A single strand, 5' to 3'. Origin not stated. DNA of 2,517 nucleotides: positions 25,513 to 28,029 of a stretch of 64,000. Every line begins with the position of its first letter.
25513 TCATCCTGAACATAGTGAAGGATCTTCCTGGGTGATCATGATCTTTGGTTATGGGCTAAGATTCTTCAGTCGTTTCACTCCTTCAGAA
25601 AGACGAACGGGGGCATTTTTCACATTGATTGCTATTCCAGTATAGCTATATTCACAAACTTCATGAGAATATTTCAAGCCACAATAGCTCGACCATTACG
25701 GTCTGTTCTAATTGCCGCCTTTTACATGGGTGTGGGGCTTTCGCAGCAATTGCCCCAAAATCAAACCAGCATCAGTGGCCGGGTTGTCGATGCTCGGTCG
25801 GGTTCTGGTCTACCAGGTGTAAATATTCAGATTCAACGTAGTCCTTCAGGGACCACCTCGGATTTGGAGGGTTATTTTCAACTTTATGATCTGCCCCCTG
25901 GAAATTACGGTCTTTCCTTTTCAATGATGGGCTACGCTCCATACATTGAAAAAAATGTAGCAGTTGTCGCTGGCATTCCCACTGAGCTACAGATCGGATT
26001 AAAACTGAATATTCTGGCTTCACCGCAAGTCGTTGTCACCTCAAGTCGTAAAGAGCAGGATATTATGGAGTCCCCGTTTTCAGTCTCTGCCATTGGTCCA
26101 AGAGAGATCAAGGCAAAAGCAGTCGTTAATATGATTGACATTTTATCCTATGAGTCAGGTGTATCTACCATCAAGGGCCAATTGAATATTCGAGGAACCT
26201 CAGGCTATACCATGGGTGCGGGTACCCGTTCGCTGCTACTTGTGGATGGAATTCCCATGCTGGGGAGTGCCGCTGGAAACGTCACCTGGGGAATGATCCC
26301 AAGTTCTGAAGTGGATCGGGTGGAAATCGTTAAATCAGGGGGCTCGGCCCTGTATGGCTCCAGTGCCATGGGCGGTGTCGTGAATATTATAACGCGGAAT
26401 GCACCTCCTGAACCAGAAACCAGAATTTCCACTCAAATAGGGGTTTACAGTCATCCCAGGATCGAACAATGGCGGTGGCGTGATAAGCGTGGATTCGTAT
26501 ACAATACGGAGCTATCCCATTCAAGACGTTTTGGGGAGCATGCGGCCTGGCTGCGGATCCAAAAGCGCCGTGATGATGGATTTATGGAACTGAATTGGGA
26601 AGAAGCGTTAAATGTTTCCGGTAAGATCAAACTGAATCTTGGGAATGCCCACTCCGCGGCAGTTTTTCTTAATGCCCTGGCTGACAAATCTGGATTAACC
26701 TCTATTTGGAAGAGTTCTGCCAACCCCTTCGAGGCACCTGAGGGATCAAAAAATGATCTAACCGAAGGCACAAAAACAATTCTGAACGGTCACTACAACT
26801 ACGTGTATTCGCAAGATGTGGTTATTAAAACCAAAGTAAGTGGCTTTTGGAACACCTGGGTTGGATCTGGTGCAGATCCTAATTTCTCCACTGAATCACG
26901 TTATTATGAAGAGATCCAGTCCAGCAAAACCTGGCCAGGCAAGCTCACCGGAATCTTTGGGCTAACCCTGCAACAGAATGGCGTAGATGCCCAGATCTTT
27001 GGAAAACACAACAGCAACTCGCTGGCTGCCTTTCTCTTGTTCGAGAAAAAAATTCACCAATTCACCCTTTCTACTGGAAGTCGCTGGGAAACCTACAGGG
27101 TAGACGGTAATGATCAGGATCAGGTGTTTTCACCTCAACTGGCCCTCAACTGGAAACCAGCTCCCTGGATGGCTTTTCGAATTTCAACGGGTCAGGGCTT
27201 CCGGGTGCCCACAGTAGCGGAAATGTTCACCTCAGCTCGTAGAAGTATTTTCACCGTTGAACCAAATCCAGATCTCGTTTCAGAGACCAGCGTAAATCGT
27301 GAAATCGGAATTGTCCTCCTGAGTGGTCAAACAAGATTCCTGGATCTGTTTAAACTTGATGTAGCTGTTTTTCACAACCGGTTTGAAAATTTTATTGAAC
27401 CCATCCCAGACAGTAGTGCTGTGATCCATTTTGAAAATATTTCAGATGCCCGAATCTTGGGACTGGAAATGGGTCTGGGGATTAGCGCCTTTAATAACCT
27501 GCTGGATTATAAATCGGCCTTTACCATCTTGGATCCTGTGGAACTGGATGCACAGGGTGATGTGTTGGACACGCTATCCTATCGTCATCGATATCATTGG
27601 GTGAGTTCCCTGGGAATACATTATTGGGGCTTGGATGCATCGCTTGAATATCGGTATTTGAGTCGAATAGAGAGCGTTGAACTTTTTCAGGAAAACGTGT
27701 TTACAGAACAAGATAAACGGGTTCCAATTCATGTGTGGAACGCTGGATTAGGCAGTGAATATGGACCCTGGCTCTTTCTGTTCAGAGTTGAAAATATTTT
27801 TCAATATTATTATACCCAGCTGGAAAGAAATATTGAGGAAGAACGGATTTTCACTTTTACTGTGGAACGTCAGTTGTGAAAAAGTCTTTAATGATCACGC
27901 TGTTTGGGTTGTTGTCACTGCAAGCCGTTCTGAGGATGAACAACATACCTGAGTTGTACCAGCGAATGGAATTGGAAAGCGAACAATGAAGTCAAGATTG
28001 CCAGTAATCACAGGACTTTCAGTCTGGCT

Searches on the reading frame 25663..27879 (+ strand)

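Call 71: search_protein_families(library=pfam, proteins=[window:25663-27879:+], max_evalue=0.00001)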
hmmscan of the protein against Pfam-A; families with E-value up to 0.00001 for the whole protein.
window:25663-27879:+ (738 aa): 5 families
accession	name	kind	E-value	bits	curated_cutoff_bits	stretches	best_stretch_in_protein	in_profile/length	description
PF00593.30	TonB_dep_Rec_b-barrel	-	3.9e-36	126.3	27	1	295-711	50-435/436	TonB dependent receptor-like, beta-barrel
PF07715.20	Plug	-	7.9e-20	71.8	23.9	1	134-239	2-107/107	TonB-dependent Receptor Plug Domain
PF13715.12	CarbopepD_reg_2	-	1.6e-17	63.8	32.2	1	37-125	1-88/88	CarboxypepD_reg-like domain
PF13620.12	CarboxypepD_reg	-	3.9e-16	59.6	32.3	1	36-113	1-81/82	Carboxypeptidase regulatory-like domain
PF14905.12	OMP_b-brl_3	-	2.9e-06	27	27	0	448-670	109-339/408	Outer membrane protein beta-barrel family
